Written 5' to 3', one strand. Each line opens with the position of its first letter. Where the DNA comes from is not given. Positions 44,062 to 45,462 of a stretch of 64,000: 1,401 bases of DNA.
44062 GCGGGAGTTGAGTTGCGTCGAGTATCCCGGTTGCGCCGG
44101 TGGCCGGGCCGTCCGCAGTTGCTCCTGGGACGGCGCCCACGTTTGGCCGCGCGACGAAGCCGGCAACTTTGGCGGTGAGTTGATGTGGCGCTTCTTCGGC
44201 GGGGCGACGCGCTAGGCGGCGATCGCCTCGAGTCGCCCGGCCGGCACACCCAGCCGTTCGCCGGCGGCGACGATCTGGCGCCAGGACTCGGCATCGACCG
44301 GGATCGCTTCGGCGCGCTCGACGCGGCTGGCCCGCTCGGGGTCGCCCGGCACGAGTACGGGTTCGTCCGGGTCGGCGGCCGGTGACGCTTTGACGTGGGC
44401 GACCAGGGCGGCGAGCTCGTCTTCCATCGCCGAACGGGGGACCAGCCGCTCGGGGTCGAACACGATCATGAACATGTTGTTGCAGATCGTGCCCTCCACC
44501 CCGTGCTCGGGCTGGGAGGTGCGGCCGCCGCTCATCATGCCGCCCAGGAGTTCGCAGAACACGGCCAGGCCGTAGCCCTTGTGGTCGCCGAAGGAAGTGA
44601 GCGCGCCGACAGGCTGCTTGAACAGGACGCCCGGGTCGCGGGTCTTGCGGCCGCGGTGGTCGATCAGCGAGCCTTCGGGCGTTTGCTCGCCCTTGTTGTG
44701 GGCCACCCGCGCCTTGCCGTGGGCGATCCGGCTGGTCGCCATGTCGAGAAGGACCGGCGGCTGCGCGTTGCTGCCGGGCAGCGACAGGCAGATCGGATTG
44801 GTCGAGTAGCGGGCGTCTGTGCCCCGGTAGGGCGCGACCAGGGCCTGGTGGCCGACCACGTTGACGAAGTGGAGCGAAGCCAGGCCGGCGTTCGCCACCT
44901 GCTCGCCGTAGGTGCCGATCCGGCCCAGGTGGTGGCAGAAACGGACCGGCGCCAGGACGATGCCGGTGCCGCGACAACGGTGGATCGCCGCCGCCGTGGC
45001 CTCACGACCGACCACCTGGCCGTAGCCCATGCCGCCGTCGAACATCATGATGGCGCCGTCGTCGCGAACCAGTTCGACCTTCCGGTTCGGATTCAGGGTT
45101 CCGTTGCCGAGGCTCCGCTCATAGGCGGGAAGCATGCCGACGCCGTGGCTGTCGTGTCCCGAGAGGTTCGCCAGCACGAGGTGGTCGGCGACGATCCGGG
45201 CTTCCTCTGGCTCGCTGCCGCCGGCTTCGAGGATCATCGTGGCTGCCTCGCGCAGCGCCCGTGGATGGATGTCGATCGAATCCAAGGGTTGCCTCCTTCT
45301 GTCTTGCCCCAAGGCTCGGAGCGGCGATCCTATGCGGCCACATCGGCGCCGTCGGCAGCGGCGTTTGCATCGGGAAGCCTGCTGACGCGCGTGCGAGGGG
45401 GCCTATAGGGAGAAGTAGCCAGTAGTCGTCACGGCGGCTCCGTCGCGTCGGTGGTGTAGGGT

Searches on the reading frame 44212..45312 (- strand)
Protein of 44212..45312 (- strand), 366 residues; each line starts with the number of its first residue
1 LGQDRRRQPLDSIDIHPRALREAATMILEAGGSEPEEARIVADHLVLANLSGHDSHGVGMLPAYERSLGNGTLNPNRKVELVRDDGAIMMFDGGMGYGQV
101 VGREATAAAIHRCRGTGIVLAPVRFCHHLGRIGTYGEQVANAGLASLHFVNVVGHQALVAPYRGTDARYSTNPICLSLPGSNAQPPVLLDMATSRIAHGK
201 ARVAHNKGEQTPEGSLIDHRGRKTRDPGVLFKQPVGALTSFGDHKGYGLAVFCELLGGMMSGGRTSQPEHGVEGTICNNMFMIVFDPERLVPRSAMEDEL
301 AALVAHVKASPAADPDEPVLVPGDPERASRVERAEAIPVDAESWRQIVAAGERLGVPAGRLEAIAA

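Call 109: search_protein_families(library=pfam, proteins=[window:44212-45312:-], max_evalue=0.001)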
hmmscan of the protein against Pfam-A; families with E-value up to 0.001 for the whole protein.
window:44212-45312:- (366 aa): 1 family
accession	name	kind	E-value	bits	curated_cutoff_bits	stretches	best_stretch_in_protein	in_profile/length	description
PF02615.19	Ldh_2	-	2.5e-98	329.7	38.8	1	17-347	3-332/333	Malate/L-lactate dehydrogenase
